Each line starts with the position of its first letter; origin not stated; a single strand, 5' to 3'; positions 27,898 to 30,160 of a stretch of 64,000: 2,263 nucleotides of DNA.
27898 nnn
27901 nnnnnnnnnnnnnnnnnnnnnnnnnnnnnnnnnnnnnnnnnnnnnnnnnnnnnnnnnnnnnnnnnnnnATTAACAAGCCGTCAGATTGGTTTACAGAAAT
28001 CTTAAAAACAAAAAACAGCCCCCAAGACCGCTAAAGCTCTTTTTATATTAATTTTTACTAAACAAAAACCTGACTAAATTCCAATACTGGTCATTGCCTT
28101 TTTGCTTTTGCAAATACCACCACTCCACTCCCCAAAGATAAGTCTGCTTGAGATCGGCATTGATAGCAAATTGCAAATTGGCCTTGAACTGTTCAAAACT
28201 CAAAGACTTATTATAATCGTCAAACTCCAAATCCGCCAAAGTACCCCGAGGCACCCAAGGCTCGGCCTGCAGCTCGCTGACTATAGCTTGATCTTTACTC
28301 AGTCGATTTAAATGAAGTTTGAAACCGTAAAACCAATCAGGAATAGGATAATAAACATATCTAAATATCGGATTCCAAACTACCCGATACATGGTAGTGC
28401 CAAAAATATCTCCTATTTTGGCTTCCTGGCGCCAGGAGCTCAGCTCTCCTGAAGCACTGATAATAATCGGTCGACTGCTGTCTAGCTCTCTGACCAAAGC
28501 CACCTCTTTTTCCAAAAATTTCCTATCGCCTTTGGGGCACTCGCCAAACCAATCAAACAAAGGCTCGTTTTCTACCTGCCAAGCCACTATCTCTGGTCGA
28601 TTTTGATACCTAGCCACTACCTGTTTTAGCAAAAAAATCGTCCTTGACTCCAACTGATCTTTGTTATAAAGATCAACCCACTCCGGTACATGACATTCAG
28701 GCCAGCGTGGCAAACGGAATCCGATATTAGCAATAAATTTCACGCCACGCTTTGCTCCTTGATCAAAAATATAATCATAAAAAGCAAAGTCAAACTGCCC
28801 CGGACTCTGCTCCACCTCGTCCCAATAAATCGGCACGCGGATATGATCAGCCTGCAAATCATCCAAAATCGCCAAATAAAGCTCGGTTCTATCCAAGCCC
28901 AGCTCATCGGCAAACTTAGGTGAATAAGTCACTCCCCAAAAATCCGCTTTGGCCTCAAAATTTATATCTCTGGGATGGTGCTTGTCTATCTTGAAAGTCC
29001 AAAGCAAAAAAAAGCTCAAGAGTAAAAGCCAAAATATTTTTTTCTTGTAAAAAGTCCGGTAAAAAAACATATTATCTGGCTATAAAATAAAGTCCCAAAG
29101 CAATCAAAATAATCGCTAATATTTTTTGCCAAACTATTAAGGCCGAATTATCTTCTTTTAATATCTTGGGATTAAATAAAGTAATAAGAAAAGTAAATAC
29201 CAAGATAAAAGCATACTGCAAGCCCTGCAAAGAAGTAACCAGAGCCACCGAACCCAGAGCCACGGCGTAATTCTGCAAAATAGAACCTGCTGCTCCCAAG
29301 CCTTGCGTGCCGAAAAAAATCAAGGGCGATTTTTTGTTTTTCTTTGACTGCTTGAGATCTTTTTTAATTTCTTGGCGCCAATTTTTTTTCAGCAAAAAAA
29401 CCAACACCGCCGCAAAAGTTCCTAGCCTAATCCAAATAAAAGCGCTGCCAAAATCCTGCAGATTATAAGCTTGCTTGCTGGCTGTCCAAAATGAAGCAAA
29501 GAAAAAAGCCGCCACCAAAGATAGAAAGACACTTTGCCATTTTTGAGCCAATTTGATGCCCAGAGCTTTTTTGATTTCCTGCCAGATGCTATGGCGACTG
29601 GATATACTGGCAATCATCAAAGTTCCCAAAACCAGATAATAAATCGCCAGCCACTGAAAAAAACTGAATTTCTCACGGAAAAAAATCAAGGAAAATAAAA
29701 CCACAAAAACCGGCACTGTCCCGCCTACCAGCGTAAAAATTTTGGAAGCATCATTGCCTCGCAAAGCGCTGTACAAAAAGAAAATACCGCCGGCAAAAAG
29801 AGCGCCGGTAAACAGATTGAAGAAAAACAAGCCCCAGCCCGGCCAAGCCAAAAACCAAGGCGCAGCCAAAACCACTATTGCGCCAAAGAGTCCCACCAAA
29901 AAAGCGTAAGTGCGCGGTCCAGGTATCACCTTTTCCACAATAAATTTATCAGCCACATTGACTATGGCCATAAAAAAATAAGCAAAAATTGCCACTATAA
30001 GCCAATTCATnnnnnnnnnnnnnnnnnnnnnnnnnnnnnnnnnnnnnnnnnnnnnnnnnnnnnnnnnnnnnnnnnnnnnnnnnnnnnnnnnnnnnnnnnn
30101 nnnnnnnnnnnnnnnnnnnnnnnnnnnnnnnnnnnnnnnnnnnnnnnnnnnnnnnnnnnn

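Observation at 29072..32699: OLD-family ATPase/Toprim nuclease translationally coupled into an envelope-glycan operon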

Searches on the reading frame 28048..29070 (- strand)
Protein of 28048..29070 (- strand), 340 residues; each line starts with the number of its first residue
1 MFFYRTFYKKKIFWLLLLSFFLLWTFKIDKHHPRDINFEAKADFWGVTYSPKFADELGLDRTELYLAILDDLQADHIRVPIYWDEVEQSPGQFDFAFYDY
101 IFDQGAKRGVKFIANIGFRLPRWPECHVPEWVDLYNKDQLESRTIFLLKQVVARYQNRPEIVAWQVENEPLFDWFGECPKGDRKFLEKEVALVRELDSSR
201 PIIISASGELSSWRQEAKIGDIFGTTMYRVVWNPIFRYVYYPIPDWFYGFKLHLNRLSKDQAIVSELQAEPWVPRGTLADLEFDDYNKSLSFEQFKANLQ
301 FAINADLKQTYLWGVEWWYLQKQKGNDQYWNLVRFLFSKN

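Call 5: search_protein_families(library=pfam, proteins=[window:28048-29070:-], max_evalue=0.01)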
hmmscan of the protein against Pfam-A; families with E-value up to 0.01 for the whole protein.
window:28048-29070:- (340 aa): 4 families
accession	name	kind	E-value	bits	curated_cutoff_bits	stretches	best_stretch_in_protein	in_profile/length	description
PF02449.21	Glyco_hydro_42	-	2e-06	27.8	21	1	83-188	34-160/376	Beta-galactosidase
PF00150.24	Cellulase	-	2.1e-05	24.6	23.5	1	64-208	25-169/272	Cellulase (glycosyl hydrolase family 5)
PF02836.23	Glyco_hydro_2_C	-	0.00021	21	21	1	136-207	102-163/302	Glycosyl hydrolases family 2, TIM barrel domain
PF00331.26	Glyco_hydro_10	-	0.00067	19.4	22.1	1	83-173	47-132/311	Glycosyl hydrolase family 10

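Call 6: search_protein_families(library=padloc, proteins=[window:28048-29070:-], max_evalue=0.01)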
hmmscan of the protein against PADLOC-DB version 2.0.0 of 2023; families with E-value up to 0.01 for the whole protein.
window:28048-29070:- (340 aa): 0 families

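Call 7: search_protein_families(library=ncbifam, proteins=[window:28048-29070:-], max_evalue=0.01)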
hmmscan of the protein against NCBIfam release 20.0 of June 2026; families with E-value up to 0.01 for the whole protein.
window:28048-29070:- (340 aa): 3 families
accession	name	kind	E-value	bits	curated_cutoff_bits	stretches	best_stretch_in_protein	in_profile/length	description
NF051902.1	GH35_fam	subfamily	3.1e-05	22.8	500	1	66-113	41-88/510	GH35 family beta-galactosidase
NF041462.1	GalA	equivalog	3.8e-05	22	900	1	147-225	382-454/763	beta-galactosidase GalA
NF007538.0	PRK10150.1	equivalog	6.9e-05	21.3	544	1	146-205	397-451/607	beta-glucuronidase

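Call 53: search_solved_structures(query=window:28048-29070:-, max_evalue=1)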
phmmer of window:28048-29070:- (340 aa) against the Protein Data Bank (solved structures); distinct sequences matched with E-value up to 1: 75 (the best 60 are shown).
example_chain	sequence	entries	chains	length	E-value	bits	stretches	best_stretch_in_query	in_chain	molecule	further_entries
7vt5_A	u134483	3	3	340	1.1e-06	31.4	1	66-215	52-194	Endoglucanase H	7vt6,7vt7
5bx9_A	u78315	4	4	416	1.8e-06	30.6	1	65-249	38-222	PslG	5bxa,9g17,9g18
4zn2_A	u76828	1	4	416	1.9e-06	30.6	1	65-249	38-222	PslG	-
3u7v_A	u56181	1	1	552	2.1e-06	30.5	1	69-137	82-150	Beta-galactosidase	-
7vt4_A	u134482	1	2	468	2.4e-06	30.2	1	66-215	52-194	Endoglucanase H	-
7vt8_A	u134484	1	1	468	2.4e-06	30.2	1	66-215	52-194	Endoglucanase H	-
8faa_A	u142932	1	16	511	0.00013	24.6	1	72-133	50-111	Beta-galactosidase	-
4d1i_A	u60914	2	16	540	0.0002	23.9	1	70-136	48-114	BETA-GALACTOSIDASE, PUTATIVE, BGL35A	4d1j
5jaw_A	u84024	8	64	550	0.0002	23.9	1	70-136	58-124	Beta-galactosidase, putative, bgl35A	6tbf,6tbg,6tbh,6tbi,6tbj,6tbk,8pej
4jkm_A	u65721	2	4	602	0.00037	23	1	147-224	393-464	Beta-glucuronidase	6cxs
6lem_B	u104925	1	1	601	0.00056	22.5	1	101-203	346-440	Beta-D-glucuronidase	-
7pr6_AAA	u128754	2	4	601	0.00056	22.5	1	101-203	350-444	Beta-glucuronidase | Beta-D-glucuronidase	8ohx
6lej_B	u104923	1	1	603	0.00056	22.5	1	101-203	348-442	Beta-D-glucuronidase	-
4jhz_A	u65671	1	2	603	0.00056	22.5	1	101-203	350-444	Beta-glucuronidase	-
6leg_A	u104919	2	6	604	0.00056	22.4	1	101-203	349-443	Beta-D-glucuronidase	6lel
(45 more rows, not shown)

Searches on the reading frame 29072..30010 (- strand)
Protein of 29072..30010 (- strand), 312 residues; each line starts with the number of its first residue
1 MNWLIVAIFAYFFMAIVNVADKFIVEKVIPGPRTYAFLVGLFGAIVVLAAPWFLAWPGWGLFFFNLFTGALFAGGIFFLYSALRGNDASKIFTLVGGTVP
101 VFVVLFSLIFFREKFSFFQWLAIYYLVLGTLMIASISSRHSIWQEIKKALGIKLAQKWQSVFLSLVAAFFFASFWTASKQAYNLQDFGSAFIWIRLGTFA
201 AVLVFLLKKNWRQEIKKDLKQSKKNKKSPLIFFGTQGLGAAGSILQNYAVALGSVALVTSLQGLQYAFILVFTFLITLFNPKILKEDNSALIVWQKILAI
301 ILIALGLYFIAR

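Call 5: search_protein_families(library=pfam, proteins=[window:29072-30010:-], max_evalue=0.01)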
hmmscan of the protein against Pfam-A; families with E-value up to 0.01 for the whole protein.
window:29072-30010:- (312 aa): 1 family
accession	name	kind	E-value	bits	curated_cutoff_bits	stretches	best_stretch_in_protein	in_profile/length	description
PF00892.27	EamA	-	1.4e-14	54.9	28.2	2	2-134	2-134/135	EamA-like transporter family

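Call 6: search_protein_families(library=padloc, proteins=[window:29072-30010:-], max_evalue=0.01)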
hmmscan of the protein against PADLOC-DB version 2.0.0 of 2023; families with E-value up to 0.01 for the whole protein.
window:29072-30010:- (312 aa): 0 families

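Call 7: search_protein_families(library=ncbifam, proteins=[window:29072-30010:-], max_evalue=0.01)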
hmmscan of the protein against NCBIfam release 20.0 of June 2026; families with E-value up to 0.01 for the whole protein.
window:29072-30010:- (312 aa): 2 families
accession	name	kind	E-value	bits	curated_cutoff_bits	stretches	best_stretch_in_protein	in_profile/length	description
TIGR03340.1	phn_DUF6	hypoth_equivalog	6.1e-08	32.7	288.15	1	36-308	29-279/281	phosphonate utilization associated putative membrane protein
TIGR00950.1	2A78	equivalog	3.2e-06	26.7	230.2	1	36-183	21-152/264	carboxylate/amino acid/amine transporter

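Call 54: search_solved_structures(query=window:29072-30010:-, max_evalue=1)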
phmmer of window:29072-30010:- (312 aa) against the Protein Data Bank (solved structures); distinct sequences matched with E-value up to 1: 0.
